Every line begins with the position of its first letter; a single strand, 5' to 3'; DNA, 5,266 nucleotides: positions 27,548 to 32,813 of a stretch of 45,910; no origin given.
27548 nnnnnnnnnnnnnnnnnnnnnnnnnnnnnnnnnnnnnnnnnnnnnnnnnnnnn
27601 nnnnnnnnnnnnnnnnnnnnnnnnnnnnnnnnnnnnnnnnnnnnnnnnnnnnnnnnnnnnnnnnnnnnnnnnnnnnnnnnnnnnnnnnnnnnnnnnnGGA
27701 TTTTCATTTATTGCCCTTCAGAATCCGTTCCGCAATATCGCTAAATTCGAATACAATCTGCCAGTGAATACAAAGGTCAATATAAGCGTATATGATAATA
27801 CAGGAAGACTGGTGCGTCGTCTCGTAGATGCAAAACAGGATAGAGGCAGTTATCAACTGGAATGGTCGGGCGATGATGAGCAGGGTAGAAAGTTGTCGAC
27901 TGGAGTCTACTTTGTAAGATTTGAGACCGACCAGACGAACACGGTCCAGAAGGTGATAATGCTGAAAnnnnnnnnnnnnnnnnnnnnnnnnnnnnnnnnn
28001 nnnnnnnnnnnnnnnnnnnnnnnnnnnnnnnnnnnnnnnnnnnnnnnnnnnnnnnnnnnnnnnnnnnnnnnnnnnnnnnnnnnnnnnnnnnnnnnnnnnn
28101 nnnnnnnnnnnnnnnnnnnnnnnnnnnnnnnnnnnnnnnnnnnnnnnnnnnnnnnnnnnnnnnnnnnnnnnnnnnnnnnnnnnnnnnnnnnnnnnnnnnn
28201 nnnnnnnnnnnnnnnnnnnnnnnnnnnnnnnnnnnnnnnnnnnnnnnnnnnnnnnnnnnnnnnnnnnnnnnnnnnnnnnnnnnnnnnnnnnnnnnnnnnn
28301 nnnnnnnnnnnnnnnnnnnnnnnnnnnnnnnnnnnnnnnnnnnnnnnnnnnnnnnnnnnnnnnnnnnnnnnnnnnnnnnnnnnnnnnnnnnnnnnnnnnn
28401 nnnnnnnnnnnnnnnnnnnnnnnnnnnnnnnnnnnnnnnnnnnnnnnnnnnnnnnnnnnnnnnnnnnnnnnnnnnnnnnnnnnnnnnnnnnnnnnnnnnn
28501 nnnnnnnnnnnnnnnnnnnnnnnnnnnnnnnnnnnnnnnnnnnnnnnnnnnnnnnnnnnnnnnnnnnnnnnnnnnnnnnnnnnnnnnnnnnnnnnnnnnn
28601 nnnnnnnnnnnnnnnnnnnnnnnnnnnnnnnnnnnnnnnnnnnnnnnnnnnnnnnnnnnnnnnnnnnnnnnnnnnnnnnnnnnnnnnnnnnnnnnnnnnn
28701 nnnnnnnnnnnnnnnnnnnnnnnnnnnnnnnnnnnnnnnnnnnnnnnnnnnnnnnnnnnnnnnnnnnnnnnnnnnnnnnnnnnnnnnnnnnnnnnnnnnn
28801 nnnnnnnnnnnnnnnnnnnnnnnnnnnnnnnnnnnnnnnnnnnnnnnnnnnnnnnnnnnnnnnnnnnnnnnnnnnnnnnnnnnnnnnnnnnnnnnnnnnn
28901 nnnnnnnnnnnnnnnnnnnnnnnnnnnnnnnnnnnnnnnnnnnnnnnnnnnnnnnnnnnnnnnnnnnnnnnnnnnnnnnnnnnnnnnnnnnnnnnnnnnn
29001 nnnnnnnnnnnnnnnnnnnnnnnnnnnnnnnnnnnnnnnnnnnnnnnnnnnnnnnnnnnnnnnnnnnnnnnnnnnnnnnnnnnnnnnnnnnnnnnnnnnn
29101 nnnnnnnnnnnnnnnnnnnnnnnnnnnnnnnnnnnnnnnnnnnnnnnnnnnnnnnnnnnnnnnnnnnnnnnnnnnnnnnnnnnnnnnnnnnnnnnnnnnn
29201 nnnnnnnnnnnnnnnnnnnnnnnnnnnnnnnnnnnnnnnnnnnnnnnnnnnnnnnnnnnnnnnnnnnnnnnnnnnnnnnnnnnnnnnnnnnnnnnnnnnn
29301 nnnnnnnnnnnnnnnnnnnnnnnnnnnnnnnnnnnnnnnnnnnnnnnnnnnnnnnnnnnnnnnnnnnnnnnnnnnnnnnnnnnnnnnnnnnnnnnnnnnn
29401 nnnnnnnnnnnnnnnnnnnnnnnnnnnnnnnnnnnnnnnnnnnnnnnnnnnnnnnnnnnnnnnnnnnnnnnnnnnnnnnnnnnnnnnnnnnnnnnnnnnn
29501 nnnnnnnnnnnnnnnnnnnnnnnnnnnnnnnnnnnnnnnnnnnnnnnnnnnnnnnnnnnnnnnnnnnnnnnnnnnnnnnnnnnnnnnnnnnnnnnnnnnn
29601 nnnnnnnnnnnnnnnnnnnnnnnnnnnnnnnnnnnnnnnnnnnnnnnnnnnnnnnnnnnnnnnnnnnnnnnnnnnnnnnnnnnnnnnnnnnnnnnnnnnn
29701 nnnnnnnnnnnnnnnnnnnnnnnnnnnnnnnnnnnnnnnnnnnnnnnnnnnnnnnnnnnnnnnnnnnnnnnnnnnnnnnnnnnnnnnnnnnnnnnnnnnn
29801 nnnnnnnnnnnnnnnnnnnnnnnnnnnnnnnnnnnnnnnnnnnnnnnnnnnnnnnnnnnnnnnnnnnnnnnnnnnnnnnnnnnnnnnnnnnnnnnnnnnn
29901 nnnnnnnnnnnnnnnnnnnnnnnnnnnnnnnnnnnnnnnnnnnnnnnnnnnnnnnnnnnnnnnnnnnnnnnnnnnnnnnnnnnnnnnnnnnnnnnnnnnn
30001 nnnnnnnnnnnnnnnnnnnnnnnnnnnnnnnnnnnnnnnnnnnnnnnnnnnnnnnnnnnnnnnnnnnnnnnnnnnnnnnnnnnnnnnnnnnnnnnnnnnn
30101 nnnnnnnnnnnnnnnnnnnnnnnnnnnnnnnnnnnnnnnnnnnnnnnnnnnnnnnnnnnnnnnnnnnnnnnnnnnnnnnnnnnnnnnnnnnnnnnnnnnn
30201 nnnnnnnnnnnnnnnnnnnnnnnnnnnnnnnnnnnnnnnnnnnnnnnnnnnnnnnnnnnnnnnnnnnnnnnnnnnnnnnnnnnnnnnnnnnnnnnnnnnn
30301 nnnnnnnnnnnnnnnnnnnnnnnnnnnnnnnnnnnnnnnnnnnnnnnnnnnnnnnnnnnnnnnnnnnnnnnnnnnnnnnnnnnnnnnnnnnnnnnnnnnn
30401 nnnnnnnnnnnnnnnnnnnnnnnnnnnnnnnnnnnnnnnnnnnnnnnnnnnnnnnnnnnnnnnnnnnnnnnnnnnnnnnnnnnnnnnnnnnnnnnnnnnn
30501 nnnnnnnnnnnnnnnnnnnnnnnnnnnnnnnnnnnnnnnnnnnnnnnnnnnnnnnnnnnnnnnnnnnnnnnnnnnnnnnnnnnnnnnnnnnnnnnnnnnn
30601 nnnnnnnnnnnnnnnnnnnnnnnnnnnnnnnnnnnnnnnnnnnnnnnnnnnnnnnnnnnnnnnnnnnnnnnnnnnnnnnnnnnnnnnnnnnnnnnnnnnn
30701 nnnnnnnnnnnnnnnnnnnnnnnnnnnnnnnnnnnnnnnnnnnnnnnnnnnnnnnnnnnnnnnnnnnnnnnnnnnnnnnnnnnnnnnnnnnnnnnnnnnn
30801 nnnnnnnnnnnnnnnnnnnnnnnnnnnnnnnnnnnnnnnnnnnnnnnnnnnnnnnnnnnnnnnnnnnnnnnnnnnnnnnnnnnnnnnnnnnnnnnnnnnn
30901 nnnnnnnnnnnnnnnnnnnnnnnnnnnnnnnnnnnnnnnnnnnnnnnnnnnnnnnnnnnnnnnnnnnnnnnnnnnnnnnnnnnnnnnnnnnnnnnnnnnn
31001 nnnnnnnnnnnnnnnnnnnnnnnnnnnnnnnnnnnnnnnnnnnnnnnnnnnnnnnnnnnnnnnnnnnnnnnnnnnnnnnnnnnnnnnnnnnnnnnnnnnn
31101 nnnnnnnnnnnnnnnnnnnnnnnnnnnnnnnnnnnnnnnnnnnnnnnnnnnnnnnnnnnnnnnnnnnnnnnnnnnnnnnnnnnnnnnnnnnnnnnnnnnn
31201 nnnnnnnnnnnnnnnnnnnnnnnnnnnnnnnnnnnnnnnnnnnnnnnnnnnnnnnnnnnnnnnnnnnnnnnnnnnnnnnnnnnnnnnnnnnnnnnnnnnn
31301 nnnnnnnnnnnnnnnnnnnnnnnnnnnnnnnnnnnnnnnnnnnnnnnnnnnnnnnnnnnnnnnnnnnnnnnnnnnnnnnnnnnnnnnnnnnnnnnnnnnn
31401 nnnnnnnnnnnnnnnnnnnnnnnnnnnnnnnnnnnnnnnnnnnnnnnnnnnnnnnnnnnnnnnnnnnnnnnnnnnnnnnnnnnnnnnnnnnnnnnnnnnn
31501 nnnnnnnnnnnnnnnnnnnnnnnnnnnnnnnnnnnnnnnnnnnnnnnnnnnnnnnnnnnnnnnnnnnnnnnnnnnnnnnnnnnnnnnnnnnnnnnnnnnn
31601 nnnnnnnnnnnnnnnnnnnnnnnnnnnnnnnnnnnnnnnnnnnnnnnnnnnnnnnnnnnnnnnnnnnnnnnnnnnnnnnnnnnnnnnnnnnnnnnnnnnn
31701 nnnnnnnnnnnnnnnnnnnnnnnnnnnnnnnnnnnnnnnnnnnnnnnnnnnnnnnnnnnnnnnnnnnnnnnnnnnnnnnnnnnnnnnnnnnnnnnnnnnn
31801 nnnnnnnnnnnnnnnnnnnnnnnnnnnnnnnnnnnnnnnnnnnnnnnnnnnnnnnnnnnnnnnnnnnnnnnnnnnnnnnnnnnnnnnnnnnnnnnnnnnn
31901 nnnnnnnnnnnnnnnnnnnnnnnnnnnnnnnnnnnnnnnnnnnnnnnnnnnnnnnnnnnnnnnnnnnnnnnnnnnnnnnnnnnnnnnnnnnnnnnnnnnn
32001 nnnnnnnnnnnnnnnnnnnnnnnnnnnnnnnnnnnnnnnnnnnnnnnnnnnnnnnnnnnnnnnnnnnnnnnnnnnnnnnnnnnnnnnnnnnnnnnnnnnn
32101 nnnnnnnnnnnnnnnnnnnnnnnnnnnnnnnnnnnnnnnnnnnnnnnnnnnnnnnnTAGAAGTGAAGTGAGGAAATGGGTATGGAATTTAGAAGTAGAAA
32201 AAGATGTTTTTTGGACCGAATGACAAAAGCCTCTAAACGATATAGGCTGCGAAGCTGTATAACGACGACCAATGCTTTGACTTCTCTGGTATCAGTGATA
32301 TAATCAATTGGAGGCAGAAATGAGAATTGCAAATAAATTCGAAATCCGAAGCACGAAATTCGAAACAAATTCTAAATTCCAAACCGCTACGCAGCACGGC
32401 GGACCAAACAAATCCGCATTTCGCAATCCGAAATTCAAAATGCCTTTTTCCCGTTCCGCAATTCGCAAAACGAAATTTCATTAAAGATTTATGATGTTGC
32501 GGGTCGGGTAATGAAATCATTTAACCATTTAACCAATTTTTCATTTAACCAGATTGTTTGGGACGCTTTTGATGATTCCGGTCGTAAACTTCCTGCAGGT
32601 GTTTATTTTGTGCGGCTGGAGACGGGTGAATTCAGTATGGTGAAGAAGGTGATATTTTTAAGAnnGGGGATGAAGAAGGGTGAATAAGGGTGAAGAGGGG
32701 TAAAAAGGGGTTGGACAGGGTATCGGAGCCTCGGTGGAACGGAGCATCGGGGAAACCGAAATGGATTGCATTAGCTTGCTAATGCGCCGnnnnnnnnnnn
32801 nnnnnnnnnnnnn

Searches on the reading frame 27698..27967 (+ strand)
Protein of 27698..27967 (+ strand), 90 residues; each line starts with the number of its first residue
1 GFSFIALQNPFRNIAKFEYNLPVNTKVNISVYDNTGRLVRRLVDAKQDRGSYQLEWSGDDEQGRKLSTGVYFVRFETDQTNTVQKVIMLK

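Call 11: search_protein_families(library=ncbifam, proteins=[window:27698-27967:+], max_evalue=0.1)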
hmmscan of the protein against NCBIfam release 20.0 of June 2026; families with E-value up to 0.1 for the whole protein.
window:27698-27967:+ (90 aa): 13 families
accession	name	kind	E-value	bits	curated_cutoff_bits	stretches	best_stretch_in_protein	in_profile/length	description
TIGR04183.1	Por_Secre_tail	domain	1.5e-10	40.9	23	1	9-87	4-70/72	T9SS type A sorting domain-containing protein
NF033707.1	T9SS_sortase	equivalog_domain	5.2e-09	34.3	420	1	4-82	999-1082/1095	type IX secretion system sortase PorU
NF005176.1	PRK06655.1-1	equivalog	9.8e-09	35.4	230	1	24-86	96-158/197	flagellar hook assembly protein FlgD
NF009276.0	PRK12633.1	equivalog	9.5e-07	28.8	383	1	16-81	119-185/234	flagellar basal body rod modification protein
NF009452.0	PRK12812.1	equivalog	3e-05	23.4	258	1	25-81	152-210/289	flagellar basal body rod modification protein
NF038113.1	T9SSA_dep_M36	equivalog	9.7e-05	20.7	885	1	4-88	793-868/869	T9SS-dependent M36 family metallopeptidase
NF009453.0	PRK12813.1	equivalog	0.00013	21.6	264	1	26-82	125-178/223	flagellar basal body rod modification protein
NF009277.0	PRK12634.1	equivalog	0.00014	22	333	1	26-80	123-177/221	flagellar basal body rod modification protein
NF052228.1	T9SS_PorZ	equivalog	0.00015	20.4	260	1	25-87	695-754/757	type IX secretion system anionic LPS delivery protein PorZ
NF004496.1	PRK05842.1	equivalog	0.0011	18.3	250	1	28-78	169-221/271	flagellar hook assembly protein FlgD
NF052323.1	T9SSA_dep_M6i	equivalog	0.0064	14.5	600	1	9-86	963-1035/1043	T9SS-dependent M6-like inactivated metalloprotease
NF033708.1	T9SS_Cterm_ChiA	domain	0.0091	15.9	40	0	65-88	31-54/55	T9SS sorting signal type C domain-containing protein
NF053608.1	Lsa66_OmpA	equivalog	0.025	13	700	1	32-77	184-228/581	fibronectin-binding adhesin Lsa66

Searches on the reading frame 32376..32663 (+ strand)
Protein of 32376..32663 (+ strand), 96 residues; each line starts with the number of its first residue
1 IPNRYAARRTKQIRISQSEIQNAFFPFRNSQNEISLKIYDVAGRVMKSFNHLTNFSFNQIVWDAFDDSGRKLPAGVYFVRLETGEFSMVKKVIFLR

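Call 86: search_protein_families(library=pfam, proteins=[window:32376-32663:+], max_evalue=0.01)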
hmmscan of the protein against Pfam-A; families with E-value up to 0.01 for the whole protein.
window:32376-32663:+ (96 aa): 3 families
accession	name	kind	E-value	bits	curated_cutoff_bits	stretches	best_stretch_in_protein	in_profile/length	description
PF18962.6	Por_Secre_tail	-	2.9e-06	27.9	27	1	29-93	17-74/75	Secretion system C-terminal sorting domain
PF13860.13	FlgD_ig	-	2e-05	24.9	27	1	31-82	22-74/79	FlgD Ig-like domain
PF13585.12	CHU_C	-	0.0004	20.9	27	1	29-83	24-72/86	CHU_C Type IX secretion signal domain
